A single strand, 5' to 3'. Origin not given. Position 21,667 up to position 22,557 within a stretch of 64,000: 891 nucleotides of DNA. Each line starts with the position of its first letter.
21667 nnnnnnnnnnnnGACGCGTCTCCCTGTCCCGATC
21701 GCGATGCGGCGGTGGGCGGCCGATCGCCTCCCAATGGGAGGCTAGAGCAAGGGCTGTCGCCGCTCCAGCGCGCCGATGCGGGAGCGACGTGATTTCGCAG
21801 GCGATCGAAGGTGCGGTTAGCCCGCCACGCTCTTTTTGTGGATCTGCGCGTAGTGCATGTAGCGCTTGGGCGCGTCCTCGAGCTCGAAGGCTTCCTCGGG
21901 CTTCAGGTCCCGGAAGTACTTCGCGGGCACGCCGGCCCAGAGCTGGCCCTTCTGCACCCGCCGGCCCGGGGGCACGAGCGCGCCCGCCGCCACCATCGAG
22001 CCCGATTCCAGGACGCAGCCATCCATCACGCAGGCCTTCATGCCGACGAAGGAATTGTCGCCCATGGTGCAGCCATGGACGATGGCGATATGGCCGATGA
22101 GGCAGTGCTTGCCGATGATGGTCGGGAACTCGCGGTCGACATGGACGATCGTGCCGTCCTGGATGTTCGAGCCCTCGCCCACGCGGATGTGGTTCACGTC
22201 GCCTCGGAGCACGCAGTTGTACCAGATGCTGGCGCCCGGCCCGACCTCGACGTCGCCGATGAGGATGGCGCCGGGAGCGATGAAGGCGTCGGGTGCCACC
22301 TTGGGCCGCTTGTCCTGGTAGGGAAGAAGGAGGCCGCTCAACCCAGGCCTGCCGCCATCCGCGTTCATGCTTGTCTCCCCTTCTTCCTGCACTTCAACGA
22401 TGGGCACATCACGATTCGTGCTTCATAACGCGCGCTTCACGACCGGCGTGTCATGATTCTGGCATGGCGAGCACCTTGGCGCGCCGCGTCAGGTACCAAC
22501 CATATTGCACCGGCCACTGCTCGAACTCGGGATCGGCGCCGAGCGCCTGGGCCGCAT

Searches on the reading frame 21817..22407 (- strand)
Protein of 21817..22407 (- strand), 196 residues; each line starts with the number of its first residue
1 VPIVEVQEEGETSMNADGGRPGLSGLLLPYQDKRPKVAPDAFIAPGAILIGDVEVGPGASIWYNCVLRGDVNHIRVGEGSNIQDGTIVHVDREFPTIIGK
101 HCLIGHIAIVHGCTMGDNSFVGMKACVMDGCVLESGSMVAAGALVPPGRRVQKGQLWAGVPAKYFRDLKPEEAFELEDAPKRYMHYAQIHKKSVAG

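Call 68: search_protein_families(library=pfam, proteins=[window:21817-22407:-], max_evalue=0.001)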
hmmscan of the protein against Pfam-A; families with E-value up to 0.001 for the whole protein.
window:21817-22407:- (196 aa): 4 families
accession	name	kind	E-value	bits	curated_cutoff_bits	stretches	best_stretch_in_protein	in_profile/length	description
PF00132.30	Hexapep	-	3.7e-16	58.5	27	3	35-69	2-36/36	Bacterial transferase hexapeptide (six repeats)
PF25084.1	LbH_EIF2B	-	5.7e-07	30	54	1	73-148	21-90/105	EIF2B subunit epsilon LbH domain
PF21711.3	DCTN5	-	1.5e-06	28.4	40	1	61-176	42-164/182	Dynactin subunit 5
PF14602.12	Hexapep_2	-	1.6e-06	28.1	27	1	95-123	1-28/34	Hexapeptide repeat of succinyl-transferase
